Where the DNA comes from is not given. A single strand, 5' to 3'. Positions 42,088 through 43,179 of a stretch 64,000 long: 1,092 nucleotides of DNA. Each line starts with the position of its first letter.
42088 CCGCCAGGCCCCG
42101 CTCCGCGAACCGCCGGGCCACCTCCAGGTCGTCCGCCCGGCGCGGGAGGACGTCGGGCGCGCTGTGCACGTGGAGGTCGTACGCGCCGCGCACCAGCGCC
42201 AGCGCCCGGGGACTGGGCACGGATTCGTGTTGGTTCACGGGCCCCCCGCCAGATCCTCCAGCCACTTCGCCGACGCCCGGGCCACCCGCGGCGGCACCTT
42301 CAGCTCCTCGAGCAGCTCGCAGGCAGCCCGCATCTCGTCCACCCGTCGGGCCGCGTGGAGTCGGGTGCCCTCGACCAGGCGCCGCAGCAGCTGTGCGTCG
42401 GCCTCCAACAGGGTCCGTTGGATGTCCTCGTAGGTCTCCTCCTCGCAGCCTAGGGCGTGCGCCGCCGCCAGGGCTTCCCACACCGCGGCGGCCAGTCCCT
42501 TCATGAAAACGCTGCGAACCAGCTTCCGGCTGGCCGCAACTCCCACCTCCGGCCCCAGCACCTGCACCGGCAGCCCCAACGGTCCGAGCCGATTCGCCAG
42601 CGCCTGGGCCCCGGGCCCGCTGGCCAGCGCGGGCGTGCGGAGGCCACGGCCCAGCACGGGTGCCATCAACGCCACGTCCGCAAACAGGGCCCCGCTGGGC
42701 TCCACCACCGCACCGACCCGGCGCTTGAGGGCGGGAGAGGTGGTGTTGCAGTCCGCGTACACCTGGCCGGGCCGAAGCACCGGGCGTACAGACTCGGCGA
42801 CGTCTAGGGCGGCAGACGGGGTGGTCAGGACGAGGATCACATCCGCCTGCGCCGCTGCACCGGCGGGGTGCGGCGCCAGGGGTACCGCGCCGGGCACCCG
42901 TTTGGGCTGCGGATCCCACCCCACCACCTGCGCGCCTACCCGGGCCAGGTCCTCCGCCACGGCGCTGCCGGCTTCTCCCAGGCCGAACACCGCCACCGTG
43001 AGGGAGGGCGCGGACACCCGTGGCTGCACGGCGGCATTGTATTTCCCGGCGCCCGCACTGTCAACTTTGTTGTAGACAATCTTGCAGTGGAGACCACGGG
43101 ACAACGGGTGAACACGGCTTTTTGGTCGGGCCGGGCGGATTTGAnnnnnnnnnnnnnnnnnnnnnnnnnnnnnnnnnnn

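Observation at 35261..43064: Eight-gene translationally coupled operon with an internal GntR regulator: a non-canonical meta-cleavage route (type I extradiol dioxygenase plus LigK-like aldolase)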

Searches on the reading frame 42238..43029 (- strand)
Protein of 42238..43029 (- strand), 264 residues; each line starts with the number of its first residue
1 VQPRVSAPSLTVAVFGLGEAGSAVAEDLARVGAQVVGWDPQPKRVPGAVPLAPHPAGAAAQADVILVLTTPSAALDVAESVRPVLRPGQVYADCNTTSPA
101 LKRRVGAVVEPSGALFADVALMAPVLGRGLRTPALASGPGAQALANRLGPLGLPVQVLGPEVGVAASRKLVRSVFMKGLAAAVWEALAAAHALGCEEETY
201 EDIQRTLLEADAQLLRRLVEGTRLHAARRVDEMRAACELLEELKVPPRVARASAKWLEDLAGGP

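Call 4: search_protein_families(library=pfam, proteins=[window:42238-43029:-], max_evalue=0.01)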
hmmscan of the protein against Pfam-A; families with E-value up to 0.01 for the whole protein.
window:42238-43029:- (264 aa): 5 families
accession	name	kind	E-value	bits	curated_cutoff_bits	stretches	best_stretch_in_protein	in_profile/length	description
PF09130.16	DUF1932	-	1.5e-13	50.9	25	1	190-259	1-69/70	Domain of unknown function (DUF1932)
PF03446.21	NAD_binding_2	-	4.6e-10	40.2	21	1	11-119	1-117/161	NAD binding domain of 6-phosphogluconate dehydrogenase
PF03807.23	F420_oxidored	-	2.6e-06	28.4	21.6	1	11-93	1-90/94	NADP oxidoreductase coenzyme F420-dependent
PF02826.25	2-Hacid_dh_C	-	6.9e-06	26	25.1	1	10-69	37-99/178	D-isomer specific 2-hydroxyacid dehydrogenase, NAD binding domain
PF01210.29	NAD_Gly3P_dh_N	-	0.0038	17.7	23.1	0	12-43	2-33/158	NAD-dependent glycerol-3-phosphate dehydrogenase N-terminus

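Call 5: search_protein_families(library=ncbifam, proteins=[window:42238-43029:-], max_evalue=0.01)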
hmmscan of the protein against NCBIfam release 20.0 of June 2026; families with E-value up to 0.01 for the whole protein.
window:42238-43029:- (264 aa): 2 families
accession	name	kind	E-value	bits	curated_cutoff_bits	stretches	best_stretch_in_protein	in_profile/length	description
NF043037.1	ThreonDh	equivalog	2.5e-08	33.7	350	1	11-201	4-206/297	L-threonate dehydrogenase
TIGR01692.1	HIBADH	equivalog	4e-07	29.6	291.6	1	15-204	2-201/288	3-hydroxyisobutyrate dehydrogenase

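Call 33: search_solved_structures(query=window:42238-43029:-, max_evalue=0.01)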
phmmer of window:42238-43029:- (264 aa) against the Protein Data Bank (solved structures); distinct sequences matched with E-value up to 0.01: 37.
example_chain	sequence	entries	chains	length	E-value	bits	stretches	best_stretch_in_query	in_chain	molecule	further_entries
3qsg_A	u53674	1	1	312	1.1e-27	100.7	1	10-257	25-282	NAD-binding phosphogluconate dehydrogenase-like protein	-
1i36_A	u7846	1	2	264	6.5e-23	85.1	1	12-246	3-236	CONSERVED HYPOTHETICAL PROTEIN MTH1747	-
4ezb_A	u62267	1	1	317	1.5e-21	80.7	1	10-255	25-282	uncharacterized conserved protein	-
3pef_A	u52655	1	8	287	2e-08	37.7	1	14-201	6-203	6-phosphogluconate dehydrogenase, NAD-binding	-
5y8g_A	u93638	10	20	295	4.5e-07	33.2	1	10-202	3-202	Probable 3-hydroxyisobutyrate dehydrogenase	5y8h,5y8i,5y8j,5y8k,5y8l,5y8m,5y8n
3pdu_A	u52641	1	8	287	1.3e-06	31.8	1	11-196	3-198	3-hydroxyisobutyrate dehydrogenase family protein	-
6jiz_A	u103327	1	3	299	2.1e-06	31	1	11-216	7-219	6-phosphogluconate dehydrogenase NAD-binding protein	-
3w6u_A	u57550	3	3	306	2.1e-06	31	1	10-202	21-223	6-phosphogluconate dehydrogenase, NAD-binding protein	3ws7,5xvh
6smt_A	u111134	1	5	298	3.3e-06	30.4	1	10-169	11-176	6-phosphogluconate dehydrogenase, NAD-binding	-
2i9p_A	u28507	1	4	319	5.3e-06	29.7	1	9-177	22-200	3-hydroxyisobutyrate dehydrogenase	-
6jit_A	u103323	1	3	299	6.9e-06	29.4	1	11-228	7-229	6-phosphogluconate dehydrogenase NAD-binding protein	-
7a3w_A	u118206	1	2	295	1.2e-05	28.5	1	11-199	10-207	NAD(P)-dependent oxidoreductase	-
2uyy_A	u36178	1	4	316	1.5e-05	28.3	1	11-204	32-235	N-PAC PROTEIN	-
3w6z_A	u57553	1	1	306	1.5e-05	28.2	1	10-202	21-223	6-phosphogluconate dehydrogenase, NAD-binding protein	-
2gf2_A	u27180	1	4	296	2.1e-05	27.8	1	12-177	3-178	3-hydroxyisobutyrate dehydrogenase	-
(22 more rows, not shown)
